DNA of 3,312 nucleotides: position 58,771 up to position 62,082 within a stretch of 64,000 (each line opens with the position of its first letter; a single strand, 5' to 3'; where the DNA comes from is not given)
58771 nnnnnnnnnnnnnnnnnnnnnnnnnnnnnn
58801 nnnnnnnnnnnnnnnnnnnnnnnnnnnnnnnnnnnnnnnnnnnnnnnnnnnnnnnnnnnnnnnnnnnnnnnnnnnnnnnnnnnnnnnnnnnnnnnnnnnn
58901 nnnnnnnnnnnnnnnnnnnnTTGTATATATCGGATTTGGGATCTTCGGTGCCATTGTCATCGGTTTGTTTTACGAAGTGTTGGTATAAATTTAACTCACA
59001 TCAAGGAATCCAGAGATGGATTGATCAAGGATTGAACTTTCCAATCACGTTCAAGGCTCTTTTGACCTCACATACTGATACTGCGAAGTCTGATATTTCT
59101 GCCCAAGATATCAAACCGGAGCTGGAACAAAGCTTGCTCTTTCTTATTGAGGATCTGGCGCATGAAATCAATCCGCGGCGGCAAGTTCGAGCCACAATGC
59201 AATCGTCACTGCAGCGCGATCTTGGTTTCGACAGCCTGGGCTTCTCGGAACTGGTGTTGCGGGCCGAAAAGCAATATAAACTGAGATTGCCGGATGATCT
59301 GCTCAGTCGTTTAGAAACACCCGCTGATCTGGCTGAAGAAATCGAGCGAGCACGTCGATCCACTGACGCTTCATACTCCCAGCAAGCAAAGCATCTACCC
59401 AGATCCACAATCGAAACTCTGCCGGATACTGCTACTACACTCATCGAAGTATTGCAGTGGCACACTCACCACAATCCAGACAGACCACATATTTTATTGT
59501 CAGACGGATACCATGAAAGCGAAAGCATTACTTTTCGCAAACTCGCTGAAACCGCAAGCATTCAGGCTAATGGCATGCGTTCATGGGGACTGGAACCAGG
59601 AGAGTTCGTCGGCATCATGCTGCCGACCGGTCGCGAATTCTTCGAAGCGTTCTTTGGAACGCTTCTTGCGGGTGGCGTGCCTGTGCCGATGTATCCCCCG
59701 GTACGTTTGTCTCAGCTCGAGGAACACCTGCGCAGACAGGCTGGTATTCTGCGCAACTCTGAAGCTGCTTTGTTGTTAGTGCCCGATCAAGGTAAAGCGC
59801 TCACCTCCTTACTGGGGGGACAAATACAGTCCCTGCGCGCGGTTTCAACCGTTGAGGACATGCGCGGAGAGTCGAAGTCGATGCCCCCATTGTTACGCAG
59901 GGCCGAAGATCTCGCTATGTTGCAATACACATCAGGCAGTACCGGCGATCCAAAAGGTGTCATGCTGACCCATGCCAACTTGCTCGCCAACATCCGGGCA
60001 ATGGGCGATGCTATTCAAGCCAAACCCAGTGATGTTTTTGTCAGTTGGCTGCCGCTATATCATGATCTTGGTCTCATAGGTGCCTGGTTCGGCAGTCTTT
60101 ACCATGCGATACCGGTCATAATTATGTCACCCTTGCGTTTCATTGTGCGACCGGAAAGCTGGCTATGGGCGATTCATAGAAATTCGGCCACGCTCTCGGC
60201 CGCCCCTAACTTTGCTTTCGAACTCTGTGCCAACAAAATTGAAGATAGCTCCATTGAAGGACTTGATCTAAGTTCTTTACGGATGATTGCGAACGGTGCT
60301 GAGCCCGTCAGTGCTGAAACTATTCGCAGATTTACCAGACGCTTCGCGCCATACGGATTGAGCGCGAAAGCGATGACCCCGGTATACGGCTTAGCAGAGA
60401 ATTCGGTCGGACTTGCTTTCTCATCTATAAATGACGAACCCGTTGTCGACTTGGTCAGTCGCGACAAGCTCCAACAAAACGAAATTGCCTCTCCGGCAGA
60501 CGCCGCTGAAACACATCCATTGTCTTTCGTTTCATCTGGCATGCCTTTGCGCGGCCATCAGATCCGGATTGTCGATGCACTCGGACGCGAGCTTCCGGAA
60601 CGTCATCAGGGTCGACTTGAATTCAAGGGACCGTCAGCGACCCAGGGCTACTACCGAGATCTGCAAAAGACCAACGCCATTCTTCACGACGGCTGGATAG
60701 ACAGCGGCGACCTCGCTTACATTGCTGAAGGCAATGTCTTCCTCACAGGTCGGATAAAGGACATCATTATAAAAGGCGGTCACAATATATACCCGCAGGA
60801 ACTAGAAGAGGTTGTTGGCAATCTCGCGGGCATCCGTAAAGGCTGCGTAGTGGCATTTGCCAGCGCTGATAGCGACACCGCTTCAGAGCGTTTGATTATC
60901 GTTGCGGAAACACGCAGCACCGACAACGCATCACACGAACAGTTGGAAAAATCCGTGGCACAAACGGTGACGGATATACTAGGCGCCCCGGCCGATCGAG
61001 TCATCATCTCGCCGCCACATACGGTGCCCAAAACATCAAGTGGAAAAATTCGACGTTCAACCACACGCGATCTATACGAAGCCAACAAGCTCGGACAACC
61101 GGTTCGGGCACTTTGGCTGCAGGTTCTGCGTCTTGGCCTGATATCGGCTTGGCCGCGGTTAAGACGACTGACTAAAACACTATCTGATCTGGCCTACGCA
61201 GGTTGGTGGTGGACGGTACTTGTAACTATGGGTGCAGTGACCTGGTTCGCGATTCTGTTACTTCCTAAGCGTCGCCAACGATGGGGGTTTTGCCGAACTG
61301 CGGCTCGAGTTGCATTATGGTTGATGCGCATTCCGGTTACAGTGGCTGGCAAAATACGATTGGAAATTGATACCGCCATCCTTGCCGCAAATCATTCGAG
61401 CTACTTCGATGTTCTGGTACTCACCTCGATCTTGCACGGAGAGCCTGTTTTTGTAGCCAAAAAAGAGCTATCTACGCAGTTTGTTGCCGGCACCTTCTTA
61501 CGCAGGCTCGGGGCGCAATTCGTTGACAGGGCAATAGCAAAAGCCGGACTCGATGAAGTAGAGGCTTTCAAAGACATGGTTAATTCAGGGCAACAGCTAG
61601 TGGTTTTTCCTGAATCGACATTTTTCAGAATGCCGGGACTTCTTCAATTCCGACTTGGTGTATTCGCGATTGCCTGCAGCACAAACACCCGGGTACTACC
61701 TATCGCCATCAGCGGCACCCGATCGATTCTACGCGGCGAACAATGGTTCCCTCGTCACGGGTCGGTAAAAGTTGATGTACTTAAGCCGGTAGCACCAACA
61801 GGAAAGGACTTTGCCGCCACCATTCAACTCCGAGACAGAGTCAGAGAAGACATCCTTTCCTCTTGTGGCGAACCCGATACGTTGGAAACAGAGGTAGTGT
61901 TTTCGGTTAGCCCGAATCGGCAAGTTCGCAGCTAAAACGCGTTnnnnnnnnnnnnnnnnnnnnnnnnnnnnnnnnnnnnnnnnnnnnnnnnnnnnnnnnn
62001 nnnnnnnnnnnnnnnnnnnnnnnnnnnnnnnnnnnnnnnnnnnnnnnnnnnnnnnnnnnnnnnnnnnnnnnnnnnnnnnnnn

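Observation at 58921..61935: Single polypeptide combining carrier domain, fatty acyl-AMP ligase, membrane anchor and PlsC-type acyltransferase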

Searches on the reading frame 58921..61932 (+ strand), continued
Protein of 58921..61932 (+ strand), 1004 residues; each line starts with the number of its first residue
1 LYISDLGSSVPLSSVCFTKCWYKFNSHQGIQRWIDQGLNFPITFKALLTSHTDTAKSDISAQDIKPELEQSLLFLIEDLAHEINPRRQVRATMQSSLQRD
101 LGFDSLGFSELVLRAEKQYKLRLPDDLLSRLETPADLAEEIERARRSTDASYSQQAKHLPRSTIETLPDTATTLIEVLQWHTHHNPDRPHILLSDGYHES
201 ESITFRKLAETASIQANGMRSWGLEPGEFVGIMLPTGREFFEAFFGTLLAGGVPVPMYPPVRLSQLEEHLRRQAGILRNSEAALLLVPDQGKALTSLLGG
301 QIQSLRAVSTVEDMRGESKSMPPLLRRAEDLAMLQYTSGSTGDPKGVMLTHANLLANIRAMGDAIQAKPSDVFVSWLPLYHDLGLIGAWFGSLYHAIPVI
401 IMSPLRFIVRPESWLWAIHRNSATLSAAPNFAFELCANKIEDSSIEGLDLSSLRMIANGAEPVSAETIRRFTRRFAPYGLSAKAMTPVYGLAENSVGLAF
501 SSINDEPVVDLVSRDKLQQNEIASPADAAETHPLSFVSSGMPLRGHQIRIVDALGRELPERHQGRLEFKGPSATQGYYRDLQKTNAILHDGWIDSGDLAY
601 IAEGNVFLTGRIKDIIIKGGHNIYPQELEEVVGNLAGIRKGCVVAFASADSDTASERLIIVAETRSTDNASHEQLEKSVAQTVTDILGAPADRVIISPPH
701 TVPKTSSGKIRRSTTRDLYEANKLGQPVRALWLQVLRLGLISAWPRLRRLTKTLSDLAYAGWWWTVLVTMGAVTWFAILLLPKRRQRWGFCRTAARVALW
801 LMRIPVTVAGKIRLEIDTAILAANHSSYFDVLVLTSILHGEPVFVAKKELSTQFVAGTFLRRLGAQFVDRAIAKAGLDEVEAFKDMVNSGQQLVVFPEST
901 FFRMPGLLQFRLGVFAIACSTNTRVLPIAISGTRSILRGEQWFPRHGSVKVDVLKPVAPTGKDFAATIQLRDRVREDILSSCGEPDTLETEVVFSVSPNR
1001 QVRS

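Call 77: list_cluster_members(proteins=[P0001, P0030, P0033, P0061, P0063, P0113, P0112, P0087])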
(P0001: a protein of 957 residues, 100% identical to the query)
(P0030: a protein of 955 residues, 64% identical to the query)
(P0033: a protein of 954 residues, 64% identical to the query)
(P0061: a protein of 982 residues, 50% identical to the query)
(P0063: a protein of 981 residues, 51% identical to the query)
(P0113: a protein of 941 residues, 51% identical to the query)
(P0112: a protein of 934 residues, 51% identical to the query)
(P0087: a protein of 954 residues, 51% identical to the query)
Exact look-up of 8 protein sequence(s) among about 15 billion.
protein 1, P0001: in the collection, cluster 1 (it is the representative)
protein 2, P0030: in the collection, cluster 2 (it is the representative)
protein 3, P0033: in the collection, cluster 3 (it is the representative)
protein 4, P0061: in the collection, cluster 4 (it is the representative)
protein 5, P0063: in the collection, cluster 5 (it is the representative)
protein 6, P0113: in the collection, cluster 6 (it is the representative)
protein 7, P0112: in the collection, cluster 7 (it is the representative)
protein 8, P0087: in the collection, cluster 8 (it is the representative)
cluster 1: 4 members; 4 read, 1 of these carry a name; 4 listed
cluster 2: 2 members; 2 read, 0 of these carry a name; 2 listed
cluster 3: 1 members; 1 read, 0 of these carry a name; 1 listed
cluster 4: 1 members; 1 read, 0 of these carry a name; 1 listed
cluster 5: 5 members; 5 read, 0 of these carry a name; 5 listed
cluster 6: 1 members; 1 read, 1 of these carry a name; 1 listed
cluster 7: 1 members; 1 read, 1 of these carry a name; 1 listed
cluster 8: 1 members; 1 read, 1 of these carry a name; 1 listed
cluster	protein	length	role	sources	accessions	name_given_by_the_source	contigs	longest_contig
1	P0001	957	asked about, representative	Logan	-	-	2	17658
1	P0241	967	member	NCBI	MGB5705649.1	MAG: AMP-binding protein [Arenicellales bacterium]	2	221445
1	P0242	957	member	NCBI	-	-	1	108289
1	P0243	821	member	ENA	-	-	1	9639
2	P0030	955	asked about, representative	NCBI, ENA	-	-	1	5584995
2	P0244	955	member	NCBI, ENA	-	-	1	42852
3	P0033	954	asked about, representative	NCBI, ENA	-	-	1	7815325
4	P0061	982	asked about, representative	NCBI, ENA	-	-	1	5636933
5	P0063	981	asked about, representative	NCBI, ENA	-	-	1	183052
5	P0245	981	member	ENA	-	-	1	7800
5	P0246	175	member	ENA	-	-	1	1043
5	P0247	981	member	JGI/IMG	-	-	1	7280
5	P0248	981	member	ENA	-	-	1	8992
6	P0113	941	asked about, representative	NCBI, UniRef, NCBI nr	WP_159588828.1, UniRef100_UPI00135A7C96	AMP-binding protein [Chelativorans xinjiangense] | AMP-binding protein n=1 Tax=Chelativorans xinjiangense TaxID=2681485 RepID=UPI00135A7C96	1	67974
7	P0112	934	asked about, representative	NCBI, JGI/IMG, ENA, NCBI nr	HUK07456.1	MAG TPA: AMP-binding protein [Stellaceae bacterium] | AMP-binding protein [Stellaceae bacterium]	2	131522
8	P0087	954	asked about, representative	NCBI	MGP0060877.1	MAG: AMP-binding protein [Beijerinckiaceae bacterium]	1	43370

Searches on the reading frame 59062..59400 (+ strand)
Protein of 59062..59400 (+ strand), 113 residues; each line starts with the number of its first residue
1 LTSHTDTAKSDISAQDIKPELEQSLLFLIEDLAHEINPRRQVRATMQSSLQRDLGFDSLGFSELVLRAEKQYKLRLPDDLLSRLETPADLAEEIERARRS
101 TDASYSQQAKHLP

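Call 32: search_protein_families(library=ncbifam, proteins=[window:59062-59400:+], max_evalue=0.001)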
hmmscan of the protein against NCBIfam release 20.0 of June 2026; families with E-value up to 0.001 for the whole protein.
window:59062-59400:+ (113 aa): 9 families
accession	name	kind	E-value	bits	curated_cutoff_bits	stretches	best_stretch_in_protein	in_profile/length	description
NF058660.1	cispen_ACP_AmcB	equivalog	2e-08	34.3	80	1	28-90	10-71/80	cispentacin biosynthesis acyl carrier protein AmcB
NF002148.0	PRK00982.1-2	subfamily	8.9e-08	31.9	71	1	44-96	24-76/79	acyl carrier protein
NF009104.0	PRK12449.1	equivalog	2.5e-07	30.5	70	1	28-92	9-73/80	acyl carrier protein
NF002147.0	PRK00982.1-1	equivalog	6.6e-07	29.1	84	1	31-97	14-80/83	acyl carrier protein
NF040636.1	AcpM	exception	9.3e-07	28.8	146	1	35-99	16-80/93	meromycolate extension acyl carrier protein AcpM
NF002151.0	PRK00982.1-5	equivalog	1.5e-06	28.2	92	1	44-96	23-75/78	acyl carrier protein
TIGR00517.1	acyl_carrier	equivalog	4.1e-06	26.6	70.45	1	41-95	20-74/77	acyl carrier protein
NF002150.0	PRK00982.1-4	subfamily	1.3e-05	25.3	66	1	43-95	24-76/80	acyl carrier protein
NF002149.0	PRK00982.1-3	equivalog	0.00033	20.6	106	1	45-84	24-63/78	acyl carrier protein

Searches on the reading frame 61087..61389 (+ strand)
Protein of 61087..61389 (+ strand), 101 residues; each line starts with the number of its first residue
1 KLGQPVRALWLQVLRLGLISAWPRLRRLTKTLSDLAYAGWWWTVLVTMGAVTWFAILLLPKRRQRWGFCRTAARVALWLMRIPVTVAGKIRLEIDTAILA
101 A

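Call 85: search_protein_representatives(protein=window:61087-61389:+)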
Query: 101 residues. Proteins with E-value up to 0.001 (for the whole library): 79; up to 1e-10: 8; up to 1e-30: 0. The best 79 are listed.
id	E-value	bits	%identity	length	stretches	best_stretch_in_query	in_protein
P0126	3.2e-18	82.1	50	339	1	1-88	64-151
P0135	4.1e-18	81.8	66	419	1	25-89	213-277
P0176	9.1e-14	67.8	40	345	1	6-97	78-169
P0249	5.0e-13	65.4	42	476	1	1-99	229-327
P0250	5.0e-13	65.4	42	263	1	2-99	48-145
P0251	1.1e-11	61.1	44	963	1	4-89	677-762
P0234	7.9e-11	58.3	49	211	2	14-88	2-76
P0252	8.9e-11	58.2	40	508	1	1-97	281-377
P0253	1.1e-10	57.8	37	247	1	7-95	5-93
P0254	4.3e-10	56.0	40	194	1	4-92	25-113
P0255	4.6e-10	55.9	41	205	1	2-86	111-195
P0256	8.5e-10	55.0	37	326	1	4-92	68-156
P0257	1.1e-09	54.7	42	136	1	7-92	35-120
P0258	1.9e-09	53.9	39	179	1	2-89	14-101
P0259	1.9e-09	53.9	33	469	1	2-92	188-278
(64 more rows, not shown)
